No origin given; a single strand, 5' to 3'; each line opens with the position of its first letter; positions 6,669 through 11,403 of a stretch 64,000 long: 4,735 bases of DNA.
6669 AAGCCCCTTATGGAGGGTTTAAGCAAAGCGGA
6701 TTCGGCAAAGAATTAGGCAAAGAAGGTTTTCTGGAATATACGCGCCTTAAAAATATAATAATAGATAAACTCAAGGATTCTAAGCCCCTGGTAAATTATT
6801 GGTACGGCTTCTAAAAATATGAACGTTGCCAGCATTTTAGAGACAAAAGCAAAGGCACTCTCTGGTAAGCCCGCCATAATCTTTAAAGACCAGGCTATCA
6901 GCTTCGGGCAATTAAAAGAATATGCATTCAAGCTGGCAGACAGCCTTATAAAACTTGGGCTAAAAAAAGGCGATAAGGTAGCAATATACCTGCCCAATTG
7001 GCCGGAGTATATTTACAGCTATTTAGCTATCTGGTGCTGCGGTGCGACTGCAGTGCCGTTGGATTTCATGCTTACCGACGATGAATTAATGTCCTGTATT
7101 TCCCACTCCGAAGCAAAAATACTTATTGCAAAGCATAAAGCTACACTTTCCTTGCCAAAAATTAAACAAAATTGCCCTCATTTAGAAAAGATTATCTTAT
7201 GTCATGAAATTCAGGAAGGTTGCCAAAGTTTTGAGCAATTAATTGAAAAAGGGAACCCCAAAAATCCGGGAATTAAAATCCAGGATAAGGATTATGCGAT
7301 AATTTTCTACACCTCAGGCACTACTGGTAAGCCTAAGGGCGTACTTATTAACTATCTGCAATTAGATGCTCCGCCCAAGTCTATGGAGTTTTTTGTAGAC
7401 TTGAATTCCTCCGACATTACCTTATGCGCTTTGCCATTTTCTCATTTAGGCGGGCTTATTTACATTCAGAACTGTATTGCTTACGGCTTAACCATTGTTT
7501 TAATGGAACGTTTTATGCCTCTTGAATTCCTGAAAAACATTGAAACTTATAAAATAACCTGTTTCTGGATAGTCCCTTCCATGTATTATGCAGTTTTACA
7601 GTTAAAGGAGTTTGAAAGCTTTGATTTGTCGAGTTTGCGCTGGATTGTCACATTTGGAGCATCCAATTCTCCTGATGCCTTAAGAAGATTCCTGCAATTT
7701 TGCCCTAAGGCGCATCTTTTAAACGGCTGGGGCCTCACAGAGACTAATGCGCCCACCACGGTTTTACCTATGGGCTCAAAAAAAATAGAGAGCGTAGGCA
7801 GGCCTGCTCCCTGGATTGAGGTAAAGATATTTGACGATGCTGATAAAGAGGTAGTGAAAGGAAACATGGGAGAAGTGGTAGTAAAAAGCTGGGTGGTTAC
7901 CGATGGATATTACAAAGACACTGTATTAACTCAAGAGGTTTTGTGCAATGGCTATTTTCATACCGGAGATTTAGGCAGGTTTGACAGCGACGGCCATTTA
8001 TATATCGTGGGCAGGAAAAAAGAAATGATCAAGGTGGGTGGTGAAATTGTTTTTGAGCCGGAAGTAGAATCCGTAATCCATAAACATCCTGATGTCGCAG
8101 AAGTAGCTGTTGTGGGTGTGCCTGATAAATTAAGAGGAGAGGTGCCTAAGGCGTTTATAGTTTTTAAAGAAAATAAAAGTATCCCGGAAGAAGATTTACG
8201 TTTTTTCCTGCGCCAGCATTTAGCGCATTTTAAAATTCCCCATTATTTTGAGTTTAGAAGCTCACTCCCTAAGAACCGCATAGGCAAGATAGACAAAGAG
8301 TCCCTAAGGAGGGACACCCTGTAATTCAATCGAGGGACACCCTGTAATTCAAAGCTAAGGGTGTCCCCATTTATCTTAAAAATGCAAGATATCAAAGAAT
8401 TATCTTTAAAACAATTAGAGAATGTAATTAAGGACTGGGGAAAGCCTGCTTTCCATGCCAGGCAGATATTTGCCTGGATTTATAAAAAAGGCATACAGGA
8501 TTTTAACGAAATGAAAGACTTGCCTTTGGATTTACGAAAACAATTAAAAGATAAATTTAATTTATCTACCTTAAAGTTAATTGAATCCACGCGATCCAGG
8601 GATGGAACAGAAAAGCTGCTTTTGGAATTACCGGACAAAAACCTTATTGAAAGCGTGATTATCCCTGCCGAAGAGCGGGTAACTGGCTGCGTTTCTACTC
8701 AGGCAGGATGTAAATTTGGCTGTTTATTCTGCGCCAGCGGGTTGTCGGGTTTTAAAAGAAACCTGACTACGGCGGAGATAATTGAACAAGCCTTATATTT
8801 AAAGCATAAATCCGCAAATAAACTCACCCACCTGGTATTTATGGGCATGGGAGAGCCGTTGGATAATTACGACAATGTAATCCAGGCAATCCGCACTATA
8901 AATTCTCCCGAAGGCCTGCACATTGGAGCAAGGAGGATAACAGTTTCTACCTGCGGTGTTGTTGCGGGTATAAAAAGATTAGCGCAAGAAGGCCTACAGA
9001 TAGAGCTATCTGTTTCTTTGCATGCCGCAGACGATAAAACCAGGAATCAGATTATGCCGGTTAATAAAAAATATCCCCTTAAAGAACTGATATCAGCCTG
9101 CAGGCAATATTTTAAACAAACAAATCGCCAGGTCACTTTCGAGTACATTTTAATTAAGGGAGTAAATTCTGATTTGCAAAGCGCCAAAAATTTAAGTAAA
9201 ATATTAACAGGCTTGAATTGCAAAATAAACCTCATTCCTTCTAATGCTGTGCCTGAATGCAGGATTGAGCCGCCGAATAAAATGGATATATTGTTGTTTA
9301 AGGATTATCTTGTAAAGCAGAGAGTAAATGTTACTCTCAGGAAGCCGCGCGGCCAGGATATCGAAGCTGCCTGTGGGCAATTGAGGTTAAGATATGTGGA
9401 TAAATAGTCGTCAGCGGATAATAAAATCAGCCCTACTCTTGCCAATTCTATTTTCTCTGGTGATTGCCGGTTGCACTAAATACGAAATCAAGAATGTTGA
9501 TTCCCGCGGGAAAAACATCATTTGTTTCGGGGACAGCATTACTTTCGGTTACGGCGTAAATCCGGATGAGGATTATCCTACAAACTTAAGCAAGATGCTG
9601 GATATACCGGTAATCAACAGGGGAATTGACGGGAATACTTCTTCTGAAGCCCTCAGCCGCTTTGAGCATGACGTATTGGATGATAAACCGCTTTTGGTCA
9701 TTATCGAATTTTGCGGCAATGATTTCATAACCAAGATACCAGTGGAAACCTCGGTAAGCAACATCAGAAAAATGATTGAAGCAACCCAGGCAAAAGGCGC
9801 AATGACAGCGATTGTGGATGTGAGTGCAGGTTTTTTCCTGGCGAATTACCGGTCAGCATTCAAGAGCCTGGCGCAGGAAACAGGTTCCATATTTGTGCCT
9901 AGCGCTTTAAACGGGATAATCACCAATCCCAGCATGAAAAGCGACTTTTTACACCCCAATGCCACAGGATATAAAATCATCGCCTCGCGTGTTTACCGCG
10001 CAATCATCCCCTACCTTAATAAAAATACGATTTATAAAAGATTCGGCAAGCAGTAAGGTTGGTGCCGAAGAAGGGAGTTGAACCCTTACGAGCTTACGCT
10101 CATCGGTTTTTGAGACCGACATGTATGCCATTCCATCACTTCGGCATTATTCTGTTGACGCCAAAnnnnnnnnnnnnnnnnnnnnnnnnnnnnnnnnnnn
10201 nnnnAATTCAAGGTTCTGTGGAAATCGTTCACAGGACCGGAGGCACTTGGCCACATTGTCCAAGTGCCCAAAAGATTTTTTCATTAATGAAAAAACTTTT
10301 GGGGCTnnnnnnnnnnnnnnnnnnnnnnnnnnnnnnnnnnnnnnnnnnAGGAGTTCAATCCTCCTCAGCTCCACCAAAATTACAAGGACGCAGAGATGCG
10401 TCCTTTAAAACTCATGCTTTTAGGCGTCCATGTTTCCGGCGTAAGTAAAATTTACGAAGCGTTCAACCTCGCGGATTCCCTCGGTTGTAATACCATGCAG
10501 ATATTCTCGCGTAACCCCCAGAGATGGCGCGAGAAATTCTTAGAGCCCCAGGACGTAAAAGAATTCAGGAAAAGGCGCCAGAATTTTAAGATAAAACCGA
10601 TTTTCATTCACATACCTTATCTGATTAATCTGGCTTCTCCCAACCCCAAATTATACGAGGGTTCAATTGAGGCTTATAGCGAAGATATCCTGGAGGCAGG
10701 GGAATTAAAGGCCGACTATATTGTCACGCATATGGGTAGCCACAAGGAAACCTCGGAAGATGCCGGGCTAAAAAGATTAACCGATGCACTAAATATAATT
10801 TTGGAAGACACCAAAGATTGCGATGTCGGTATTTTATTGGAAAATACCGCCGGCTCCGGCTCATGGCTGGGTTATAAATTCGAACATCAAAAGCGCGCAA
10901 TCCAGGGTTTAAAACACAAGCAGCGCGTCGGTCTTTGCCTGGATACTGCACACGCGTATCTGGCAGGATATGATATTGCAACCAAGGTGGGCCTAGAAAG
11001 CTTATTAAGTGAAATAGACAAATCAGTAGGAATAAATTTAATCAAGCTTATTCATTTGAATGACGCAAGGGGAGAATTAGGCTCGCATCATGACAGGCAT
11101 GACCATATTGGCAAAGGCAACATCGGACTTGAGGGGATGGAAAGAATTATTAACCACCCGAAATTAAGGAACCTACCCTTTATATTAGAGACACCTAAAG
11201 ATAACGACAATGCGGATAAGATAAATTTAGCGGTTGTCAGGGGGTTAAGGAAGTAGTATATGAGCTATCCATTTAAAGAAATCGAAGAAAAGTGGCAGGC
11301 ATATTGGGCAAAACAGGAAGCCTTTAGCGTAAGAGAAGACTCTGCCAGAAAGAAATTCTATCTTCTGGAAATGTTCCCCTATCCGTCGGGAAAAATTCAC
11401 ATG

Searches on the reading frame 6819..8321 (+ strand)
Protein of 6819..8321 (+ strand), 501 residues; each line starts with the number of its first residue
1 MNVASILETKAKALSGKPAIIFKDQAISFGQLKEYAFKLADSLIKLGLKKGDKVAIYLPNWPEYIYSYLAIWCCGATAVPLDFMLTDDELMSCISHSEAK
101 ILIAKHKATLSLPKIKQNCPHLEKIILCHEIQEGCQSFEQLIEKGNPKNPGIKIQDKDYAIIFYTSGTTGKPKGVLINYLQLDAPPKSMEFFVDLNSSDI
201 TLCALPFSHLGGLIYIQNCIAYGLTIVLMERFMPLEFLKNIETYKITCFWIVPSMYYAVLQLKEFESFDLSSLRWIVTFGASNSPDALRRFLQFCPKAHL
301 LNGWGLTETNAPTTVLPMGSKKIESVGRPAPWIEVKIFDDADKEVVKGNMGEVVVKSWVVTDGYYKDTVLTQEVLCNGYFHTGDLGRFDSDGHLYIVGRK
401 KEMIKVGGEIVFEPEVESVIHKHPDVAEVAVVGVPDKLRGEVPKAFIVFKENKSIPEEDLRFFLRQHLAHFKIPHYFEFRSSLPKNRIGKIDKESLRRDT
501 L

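Call 68: search_protein_families(library=pfam, proteins=[window:6819-8321:+], max_evalue=0.00001)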
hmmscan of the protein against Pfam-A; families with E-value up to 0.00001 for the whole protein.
window:6819-8321:+ (501 aa): 2 families
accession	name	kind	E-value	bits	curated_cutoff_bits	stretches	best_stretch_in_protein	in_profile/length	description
PF00501.34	AMP-binding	-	2.2e-82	277.4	29.9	1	8-365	2-384/384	AMP-binding enzyme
PF13193.12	AMP-binding_C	-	3.9e-22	79.4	24.5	1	415-490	1-76/76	AMP-binding enzyme C-terminal domain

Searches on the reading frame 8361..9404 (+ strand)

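Call 68: search_protein_families(library=pfam, proteins=[window:8361-9404:+], max_evalue=0.00001)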
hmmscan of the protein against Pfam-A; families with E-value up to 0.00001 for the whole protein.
window:8361-9404:+ (348 aa): 2 families
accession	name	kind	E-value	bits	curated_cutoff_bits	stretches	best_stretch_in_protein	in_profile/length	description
PF04055.27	Radical_SAM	-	2.1e-18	67.5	29.5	1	112-270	2-156/166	Radical SAM superfamily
PF21016.3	RlmN_N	-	6.7e-15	55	24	1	10-66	2-58/60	Ribosomal RNA large subunit methyltransferase N-terminal domain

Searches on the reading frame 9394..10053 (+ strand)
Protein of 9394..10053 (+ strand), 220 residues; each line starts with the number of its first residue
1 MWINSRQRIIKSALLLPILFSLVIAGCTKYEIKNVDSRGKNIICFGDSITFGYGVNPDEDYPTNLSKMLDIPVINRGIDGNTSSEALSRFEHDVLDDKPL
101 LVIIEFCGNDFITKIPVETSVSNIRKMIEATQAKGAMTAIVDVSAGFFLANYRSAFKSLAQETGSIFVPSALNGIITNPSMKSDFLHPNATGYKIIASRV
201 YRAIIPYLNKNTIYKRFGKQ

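Call 68: search_protein_families(library=pfam, proteins=[window:9394-10053:+], max_evalue=0.00001)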
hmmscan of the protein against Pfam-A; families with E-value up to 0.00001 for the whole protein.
window:9394-10053:+ (220 aa): 2 families
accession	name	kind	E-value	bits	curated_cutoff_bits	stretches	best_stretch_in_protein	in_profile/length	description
PF13472.12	Lipase_GDSL_2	-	3.4e-24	86.7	32.9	1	44-195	1-178/178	GDSL-like Lipase/Acylhydrolase family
PF00657.28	Lipase_GDSL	-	8.9e-16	59.1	23.6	1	42-199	1-207/208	GDSL-like Lipase/Acylhydrolase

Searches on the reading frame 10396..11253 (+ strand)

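Call 68: search_protein_families(library=pfam, proteins=[window:10396-11253:+], max_evalue=0.00001)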
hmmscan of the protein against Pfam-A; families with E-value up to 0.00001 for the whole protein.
window:10396-11253:+ (286 aa): 1 family
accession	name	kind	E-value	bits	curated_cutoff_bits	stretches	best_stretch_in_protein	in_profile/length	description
PF01261.30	AP_endonuc_2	-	1.6e-47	162.7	31.1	1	24-274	2-237/249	Xylose isomerase-like TIM barrel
